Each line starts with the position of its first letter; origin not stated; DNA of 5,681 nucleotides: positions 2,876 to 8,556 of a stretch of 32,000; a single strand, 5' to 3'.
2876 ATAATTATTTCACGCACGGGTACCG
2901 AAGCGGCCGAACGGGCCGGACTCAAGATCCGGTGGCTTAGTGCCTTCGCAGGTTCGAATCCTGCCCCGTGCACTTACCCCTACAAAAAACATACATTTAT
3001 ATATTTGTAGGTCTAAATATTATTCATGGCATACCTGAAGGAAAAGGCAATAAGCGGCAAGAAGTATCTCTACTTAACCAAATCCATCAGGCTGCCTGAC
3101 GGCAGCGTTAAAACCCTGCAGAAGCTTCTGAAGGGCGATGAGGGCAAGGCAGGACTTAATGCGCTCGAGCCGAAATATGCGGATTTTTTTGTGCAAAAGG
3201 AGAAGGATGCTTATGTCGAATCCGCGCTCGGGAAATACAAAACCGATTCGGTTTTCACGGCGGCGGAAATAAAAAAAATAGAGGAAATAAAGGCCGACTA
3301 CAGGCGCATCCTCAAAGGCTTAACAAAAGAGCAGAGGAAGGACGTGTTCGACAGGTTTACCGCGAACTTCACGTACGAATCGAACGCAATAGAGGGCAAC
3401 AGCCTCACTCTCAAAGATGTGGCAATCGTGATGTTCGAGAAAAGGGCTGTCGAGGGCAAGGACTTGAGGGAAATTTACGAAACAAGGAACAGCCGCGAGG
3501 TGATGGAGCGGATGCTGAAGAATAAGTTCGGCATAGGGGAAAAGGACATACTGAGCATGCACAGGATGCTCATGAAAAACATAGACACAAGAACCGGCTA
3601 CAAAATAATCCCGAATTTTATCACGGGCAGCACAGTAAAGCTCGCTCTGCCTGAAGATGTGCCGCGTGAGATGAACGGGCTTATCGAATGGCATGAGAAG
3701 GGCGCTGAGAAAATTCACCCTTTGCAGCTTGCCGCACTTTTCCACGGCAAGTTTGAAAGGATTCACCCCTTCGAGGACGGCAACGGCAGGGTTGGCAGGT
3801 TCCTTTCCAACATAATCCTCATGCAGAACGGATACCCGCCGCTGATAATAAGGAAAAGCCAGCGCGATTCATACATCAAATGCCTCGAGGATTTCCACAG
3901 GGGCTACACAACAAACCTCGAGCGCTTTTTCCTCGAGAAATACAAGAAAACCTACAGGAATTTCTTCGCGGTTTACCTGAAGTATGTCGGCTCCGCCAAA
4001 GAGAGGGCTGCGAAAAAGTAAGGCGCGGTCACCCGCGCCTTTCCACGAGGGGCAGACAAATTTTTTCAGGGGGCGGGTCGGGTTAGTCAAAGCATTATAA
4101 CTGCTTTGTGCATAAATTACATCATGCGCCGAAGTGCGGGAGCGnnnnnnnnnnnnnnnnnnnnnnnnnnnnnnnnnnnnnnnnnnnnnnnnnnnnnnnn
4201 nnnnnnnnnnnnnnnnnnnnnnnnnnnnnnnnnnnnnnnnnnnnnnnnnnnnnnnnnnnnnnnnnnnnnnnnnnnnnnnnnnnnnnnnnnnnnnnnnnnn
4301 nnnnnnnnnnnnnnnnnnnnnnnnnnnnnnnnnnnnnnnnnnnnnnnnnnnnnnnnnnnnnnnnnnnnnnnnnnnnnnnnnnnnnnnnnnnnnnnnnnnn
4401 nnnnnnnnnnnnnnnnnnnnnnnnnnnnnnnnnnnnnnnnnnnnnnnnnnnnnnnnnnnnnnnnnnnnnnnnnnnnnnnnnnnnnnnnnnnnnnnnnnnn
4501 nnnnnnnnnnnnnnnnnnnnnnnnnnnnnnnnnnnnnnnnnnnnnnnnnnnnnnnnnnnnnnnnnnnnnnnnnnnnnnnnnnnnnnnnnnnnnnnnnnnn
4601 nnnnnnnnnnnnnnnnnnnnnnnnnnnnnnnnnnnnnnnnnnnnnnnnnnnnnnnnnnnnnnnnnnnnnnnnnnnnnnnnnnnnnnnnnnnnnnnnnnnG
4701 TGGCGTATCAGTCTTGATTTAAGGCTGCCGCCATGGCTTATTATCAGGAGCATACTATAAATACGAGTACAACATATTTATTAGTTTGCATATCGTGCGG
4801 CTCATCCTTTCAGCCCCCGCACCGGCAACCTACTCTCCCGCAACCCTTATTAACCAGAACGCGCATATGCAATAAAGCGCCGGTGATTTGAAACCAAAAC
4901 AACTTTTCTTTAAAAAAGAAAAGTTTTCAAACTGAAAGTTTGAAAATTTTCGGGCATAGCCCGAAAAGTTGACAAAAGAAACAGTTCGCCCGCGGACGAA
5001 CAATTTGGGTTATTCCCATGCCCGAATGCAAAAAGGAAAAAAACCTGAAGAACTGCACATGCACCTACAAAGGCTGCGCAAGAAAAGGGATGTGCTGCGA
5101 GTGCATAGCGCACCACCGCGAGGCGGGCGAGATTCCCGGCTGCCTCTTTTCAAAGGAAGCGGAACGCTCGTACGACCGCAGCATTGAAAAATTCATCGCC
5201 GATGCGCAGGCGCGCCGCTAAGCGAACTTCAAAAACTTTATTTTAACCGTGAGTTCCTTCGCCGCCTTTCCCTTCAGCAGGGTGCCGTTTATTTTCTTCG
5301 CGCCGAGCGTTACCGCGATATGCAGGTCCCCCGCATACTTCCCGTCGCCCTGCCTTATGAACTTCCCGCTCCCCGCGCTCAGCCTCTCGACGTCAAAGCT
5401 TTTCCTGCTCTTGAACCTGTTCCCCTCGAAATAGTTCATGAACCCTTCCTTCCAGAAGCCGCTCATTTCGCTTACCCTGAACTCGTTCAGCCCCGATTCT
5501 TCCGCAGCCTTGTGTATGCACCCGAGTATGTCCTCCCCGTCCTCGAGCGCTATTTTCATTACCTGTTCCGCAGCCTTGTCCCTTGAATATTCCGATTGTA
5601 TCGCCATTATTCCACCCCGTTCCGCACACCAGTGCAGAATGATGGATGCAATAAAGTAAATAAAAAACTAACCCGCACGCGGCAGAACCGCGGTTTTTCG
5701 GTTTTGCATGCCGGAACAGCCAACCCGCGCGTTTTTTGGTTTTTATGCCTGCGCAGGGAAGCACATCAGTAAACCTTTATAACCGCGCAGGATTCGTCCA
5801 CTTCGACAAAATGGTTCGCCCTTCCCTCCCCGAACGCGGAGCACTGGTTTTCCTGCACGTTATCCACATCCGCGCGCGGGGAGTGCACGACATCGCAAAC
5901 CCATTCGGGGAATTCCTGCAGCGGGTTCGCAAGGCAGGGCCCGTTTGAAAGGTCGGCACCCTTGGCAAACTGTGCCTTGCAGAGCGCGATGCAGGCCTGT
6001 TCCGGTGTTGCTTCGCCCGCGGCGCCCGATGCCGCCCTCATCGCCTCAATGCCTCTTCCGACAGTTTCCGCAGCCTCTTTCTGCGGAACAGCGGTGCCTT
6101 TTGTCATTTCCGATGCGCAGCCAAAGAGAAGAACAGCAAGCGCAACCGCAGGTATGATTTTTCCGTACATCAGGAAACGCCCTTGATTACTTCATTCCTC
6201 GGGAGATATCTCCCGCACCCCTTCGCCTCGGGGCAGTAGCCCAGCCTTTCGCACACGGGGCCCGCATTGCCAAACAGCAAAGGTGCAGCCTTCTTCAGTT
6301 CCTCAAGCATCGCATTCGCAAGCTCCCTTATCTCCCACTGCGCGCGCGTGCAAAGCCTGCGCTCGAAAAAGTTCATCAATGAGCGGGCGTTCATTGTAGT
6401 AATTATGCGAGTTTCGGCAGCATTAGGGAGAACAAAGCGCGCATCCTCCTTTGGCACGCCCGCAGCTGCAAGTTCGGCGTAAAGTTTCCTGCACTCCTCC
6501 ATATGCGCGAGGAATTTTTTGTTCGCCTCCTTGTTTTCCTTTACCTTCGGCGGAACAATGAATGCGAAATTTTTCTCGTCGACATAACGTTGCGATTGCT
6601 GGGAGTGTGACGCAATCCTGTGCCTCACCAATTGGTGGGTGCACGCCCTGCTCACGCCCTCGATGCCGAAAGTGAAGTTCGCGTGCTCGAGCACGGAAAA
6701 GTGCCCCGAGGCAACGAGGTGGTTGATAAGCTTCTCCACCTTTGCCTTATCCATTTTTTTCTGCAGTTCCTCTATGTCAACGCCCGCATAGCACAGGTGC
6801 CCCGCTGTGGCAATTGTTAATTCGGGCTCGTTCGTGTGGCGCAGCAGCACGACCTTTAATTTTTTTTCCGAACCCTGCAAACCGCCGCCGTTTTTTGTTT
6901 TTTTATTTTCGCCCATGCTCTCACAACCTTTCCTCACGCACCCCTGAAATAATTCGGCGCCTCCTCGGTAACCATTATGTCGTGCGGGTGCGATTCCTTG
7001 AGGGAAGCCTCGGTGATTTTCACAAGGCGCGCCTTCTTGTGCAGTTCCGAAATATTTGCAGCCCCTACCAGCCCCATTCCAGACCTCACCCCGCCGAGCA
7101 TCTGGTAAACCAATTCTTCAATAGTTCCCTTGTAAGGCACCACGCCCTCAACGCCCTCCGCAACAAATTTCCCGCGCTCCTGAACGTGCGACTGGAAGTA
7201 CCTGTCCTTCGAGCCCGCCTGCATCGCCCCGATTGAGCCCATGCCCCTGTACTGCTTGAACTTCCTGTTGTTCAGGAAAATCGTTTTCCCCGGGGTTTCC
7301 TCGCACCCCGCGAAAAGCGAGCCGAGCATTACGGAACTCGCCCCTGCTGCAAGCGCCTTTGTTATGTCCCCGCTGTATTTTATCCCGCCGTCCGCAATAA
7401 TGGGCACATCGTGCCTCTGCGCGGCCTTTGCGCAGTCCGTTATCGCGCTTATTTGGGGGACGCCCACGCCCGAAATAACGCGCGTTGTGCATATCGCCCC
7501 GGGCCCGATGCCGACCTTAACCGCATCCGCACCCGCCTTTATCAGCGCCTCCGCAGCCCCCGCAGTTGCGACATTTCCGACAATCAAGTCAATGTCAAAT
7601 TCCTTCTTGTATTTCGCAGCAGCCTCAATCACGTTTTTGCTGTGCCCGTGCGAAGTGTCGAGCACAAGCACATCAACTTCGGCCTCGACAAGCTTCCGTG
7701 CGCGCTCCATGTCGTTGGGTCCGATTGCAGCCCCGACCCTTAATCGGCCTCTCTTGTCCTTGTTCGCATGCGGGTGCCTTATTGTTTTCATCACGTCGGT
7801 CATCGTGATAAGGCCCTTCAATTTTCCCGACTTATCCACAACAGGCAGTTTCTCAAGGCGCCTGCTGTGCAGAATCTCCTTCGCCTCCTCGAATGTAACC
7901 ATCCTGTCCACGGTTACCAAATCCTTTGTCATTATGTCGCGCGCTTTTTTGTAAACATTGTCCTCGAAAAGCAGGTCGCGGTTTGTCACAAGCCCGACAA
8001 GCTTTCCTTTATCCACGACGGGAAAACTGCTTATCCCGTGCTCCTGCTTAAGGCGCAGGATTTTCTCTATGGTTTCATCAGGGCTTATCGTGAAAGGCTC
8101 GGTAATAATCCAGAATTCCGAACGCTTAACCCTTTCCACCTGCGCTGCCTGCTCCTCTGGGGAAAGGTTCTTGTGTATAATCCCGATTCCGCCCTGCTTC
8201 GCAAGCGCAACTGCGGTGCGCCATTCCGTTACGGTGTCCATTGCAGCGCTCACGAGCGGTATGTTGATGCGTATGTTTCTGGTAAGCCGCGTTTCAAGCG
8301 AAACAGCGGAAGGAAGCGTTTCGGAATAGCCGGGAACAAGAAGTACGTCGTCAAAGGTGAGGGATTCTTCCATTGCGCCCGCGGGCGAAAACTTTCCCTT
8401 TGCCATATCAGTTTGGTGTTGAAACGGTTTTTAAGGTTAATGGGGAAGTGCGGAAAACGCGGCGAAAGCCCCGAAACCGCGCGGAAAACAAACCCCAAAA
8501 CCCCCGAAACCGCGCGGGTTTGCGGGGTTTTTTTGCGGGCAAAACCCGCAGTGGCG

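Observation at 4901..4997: Hairpin-module family shared between tRNA introns, a tRNA 3' flank and an intergenic locus, with a nested insertion flanked by an 8-nt duplication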

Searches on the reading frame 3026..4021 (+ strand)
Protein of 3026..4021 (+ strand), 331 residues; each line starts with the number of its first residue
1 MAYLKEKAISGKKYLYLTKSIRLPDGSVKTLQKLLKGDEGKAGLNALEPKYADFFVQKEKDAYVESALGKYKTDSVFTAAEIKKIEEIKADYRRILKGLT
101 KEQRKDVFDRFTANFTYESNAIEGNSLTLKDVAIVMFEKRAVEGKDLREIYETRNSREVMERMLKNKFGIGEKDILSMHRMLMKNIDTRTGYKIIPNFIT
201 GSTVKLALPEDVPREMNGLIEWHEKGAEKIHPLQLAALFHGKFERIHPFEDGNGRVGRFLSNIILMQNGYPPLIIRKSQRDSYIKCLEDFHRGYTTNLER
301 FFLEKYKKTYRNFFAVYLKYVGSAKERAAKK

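Call 11: search_protein_families(library=pfam, proteins=[window:3026-4021:+])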
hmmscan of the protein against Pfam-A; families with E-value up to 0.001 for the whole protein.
window:3026-4021:+ (331 aa): 1 family
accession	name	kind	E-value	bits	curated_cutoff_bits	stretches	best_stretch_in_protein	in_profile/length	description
PF02661.23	Fic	-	1.8e-20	74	24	1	172-265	4-93/93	Fic/DOC family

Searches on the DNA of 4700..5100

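Call 13: search_rna_families(source=window, start=4700, end=5100, threshold=evalue, max_evalue=10)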
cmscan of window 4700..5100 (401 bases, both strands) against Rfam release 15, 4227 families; matches with E-value up to 10: 10.
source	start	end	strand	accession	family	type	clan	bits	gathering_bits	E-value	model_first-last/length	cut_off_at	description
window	4881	4977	-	RF02579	tsr26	Gene; sRNA;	-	25.7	141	0.067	1-122/122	no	S. aureus tsr26 small RNA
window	4903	4968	-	RF01405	STnc490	Gene; sRNA;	-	23.8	56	0.01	1-124/124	no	STnc490 Hfq binding RNA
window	4895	4967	-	RF02713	MCS4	Gene; sRNA;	-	21.9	56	0.67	1-123/123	no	Mycoplasma sRNA MCS4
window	4893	5013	-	RF00515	PyrR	Cis-reg;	-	19.8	54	2.1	1-115/115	no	PyrR binding site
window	4899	5020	-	RF02998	IS605-orfB-II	Gene; sRNA;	-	18.4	88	0.9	1-155/155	no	IS605-orfB-II RNA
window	4930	4985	+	RF02765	Ysr209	Gene; sRNA;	-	18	59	1.2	1-46/46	no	Yersinia sRNA 209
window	4819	4929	+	RF02450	ncr1175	Gene; sRNA;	-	16.2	60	2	1-110/110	no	Bacillus sRNA ncr1175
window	4890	4930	-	RF04343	Plastid-psbA-2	Cis-reg;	CL00153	15.6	55.8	3.9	1-60/60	no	Plastid-psbA-2 3UTR RNA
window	4893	4968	-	RF02694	RalA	Gene; sRNA;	-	13.7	170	1.3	1-179/179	no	RalR antitoxin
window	4841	4972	+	RF02590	Spy1186876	Gene; sRNA;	-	10.2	208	9.4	1-243/243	no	S. pyogenes small RNA 1186876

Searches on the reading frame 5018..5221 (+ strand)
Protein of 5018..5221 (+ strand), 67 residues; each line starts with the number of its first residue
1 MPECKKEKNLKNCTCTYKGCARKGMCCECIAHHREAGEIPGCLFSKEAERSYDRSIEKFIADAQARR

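Call 11: search_protein_families(library=pfam, proteins=[window:5018-5221:+])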
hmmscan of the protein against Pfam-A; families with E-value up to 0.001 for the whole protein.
window:5018-5221:+ (67 aa): 1 family
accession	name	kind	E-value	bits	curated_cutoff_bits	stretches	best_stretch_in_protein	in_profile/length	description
PF20095.4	DUF6485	-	6.9e-10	39.7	24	1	8-60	2-62/70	Domain of unknown function (DUF6485)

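Call 12: find_encoding_contigs(protein=window:5018-5221:+, flank=10000, max_places=10)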
Protein window:5018-5221:+ (67 aa): no gene with exactly this product is on record in the collection.

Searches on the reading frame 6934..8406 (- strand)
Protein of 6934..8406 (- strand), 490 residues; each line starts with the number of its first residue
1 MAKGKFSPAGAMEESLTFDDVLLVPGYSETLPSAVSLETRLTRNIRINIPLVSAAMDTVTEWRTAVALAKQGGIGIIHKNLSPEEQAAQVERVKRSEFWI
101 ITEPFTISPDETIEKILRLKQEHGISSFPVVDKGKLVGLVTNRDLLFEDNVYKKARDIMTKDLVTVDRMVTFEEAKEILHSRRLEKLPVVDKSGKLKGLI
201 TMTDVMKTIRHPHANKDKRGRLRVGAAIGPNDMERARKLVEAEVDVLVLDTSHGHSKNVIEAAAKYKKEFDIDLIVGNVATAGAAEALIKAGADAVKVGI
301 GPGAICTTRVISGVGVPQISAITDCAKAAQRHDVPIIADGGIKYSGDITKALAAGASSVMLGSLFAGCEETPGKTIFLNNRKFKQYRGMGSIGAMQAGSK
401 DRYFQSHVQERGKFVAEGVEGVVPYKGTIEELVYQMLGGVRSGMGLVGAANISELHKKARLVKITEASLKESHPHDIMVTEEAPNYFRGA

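Call 11: search_protein_families(library=pfam, proteins=[window:6934-8406:-])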
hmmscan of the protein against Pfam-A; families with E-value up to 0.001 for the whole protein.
window:6934-8406:- (490 aa): 6 families
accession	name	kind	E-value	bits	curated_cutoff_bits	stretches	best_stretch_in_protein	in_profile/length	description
PF00478.31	IMPDH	-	4.2e-159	529.5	25.6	1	15-475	1-345/345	IMP dehydrogenase / GMP reductase domain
PF00571.33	CBS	-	1.3e-27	96.3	24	2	155-209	1-55/57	CBS domain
PF03060.21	NMO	-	7.9e-15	55.5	28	1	266-376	131-236/331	Nitronate monooxygenase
PF01070.24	FMN_dh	-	2.2e-10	40.6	24.9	1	256-365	203-305/350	FMN-dependent dehydrogenase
PF00977.27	His_biosynth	-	8.1e-08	32.4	23.6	1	178-365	37-222/228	Histidine biosynthesis protein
PF01645.23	Glu_synthase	-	1.6e-05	24.7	20.4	1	276-363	211-305/369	Conserved region in glutamate synthase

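Call 14: find_encoding_contigs(protein=window:6934-8406:-, flank=10000, max_places=10)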
Protein window:6934-8406:- (490 aa): no gene with exactly this product is on record in the collection.

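Call 35: find_homologous_proteins(query=window:6934-8406:-, max_evalue=1e-100)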
Query window:6934-8406:- (490 aa): 8000 proteins with E <= 1e-100 among 8000 candidates; the best 120 are listed.
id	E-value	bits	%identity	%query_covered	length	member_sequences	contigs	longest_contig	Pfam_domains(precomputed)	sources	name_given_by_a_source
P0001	0.0e+0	1049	100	98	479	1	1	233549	PF01070.25,PF00478.32,PF03060.22,PF00977.28,PF00571.34,PF01645.24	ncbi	ncbi:MAG: IMP dehydrogenase [Candidatus Diapherotrites archaeon]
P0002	0.0e+0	1025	94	100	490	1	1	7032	PF01070.25,PF00478.32,PF03060.22,PF00977.28,PF00571.34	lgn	-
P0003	1.4e-268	909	83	100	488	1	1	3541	PF01070.25,PF00478.32,PF03060.22,PF00977.28,PF00571.34,PF01645.24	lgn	-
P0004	1.5e-266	903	86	97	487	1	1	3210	PF01070.25,PF00478.32,PF03060.22,PF00977.28,PF00571.34,PF01645.24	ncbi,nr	ncbi:IMP dehydrogenase [Candidatus Micrarchaeota archaeon]|nr:IMP dehydrogenase [Candidatus Micrarch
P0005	4.3e-266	901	86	97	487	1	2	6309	PF01070.25,PF00478.32,PF03060.22,PF00977.28,PF00571.34,PF01645.24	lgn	-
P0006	1.2e-265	900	86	97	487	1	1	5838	PF01070.25,PF00478.32,PF03060.22,PF00977.28,PF00571.34,PF01645.24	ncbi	ncbi:MAG: IMP dehydrogenase [Candidatus Diapherotrites archaeon]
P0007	7.0e-265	897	86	97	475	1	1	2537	PF01070.25,PF00478.32,PF03060.22,PF00977.28,PF00571.34,PF01645.24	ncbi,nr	ncbi:IMP dehydrogenase, partial [Candidatus Micrarchaeota archaeon]|nr:IMP dehydrogenase [Candidatus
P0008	2.9e-217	740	68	98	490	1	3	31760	PF01070.25,PF00478.32,PF03060.22,PF00571.34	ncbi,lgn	-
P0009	6.3e-217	739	67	97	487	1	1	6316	PF01070.25,PF00478.32,PF03060.22,PF00571.34,PF01645.24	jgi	jgi:IMP dehydrogenase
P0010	1.5e-216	738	67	97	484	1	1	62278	PF01070.25,PF00478.32,PF03060.22,PF00977.28,PF00571.34,PF01645.24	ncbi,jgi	-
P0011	1.4e-214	731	67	97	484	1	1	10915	PF01070.25,PF00478.32,PF03060.22,PF00571.34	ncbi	ncbi:MAG: IMP dehydrogenase [Candidatus Diapherotrites archaeon]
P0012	1.4e-214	731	68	97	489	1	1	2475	PF01070.25,PF00478.32,PF03060.22,PF00571.34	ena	-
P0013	2.5e-214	730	68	97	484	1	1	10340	PF01070.25,PF00478.32,PF03060.22,PF00571.34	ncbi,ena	-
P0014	3.7e-213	727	67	100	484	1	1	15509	PF01070.25,PF00478.32,PF03060.22,PF00571.34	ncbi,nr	ncbi:Inosine-5'-monophosphate dehydrogenase [uncultured archaeon]|nr:Inosine-5'-monophosphate dehydr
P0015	1.7e-212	724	68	97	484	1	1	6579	PF01070.25,PF00478.32,PF03060.22,PF00571.34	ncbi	ncbi:MAG: IMP dehydrogenase [Candidatus Diapherotrites archaeon]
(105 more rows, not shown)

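Call 36: find_encoding_contigs(protein=P0002, flank=10000, max_places=3)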
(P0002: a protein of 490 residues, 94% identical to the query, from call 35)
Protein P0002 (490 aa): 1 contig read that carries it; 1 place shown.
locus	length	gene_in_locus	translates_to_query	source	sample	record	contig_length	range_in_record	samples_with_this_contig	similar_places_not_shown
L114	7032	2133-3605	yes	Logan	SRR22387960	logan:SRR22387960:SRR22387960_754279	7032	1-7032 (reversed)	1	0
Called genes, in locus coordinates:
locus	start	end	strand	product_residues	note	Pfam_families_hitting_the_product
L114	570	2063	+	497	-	PF00999:Na_H_Exchanger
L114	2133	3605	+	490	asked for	PF00478:IMPDH, PF00571:CBS, PF01070:FMN_dh, PF00571:CBS, PF00977:His_biosynth (weak), PF03060:NMO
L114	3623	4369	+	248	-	PF02511:Thy1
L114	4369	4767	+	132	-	-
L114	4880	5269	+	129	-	-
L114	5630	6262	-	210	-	-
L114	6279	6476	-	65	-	-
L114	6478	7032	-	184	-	?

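Call 37: find_encoding_contigs(protein=P0005, flank=10000, max_places=3)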
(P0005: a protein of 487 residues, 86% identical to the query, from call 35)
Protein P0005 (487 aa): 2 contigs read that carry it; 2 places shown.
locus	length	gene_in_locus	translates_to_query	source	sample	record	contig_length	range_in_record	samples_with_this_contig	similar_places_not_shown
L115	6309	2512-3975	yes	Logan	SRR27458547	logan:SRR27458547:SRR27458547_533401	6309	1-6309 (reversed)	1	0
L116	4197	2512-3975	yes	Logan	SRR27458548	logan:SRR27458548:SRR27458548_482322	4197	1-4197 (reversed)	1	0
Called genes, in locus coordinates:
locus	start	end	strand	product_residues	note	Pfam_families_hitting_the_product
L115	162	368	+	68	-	PF18929:DUF5678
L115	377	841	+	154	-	PF13650:Asp_protease_2 (weak)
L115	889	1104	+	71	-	-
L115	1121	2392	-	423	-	PF04389:Peptidase_M28 (weak), PF01546:Peptidase_M20, PF05343:Peptidase_M42 (faint), PF07687:M20_dimer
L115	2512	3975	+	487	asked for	PF00478:IMPDH, PF00571:CBS, PF00977:His_biosynth (faint), PF01070:FMN_dh, PF03060:NMO, PF01645:Glu_synthase (weak)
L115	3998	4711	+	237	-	PF02511:Thy1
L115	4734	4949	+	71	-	-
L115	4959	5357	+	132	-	-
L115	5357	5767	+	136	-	-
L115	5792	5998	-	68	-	PF20095:DUF6485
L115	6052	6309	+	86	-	?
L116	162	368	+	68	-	PF18929:DUF5678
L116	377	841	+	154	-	PF13650:Asp_protease_2 (weak)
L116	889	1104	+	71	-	-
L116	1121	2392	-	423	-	PF04389:Peptidase_M28 (weak), PF01546:Peptidase_M20, PF05343:Peptidase_M42 (faint), PF07687:M20_dimer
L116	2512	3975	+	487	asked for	PF00478:IMPDH, PF00571:CBS, PF00977:His_biosynth (faint), PF01070:FMN_dh, PF03060:NMO, PF01645:Glu_synthase (weak)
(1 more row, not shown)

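Call 38: find_encoding_contigs(protein=P0006, flank=10000, max_places=3)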
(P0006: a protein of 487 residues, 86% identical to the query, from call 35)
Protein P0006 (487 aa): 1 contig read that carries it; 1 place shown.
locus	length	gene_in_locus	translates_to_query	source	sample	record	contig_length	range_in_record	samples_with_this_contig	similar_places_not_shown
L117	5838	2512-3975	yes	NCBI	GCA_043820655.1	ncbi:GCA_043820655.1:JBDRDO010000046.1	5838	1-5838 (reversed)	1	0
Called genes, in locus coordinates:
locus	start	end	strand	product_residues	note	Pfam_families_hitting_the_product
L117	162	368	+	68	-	PF18929:DUF5678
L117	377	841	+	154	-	PF13650:Asp_protease_2 (weak)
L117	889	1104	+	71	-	-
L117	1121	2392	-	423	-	PF04389:Peptidase_M28 (weak), PF01546:Peptidase_M20, PF05343:Peptidase_M42 (faint), PF07687:M20_dimer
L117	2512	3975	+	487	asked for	PF00478:IMPDH, PF00571:CBS, PF00977:His_biosynth (faint), PF01070:FMN_dh, PF03060:NMO, PF01645:Glu_synthase (faint)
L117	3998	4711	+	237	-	PF02511:Thy1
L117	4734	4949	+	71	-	-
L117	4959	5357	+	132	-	-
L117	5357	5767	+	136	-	-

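Call 43: find_encoding_contigs(protein=P0001, flank=10000, max_places=2)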
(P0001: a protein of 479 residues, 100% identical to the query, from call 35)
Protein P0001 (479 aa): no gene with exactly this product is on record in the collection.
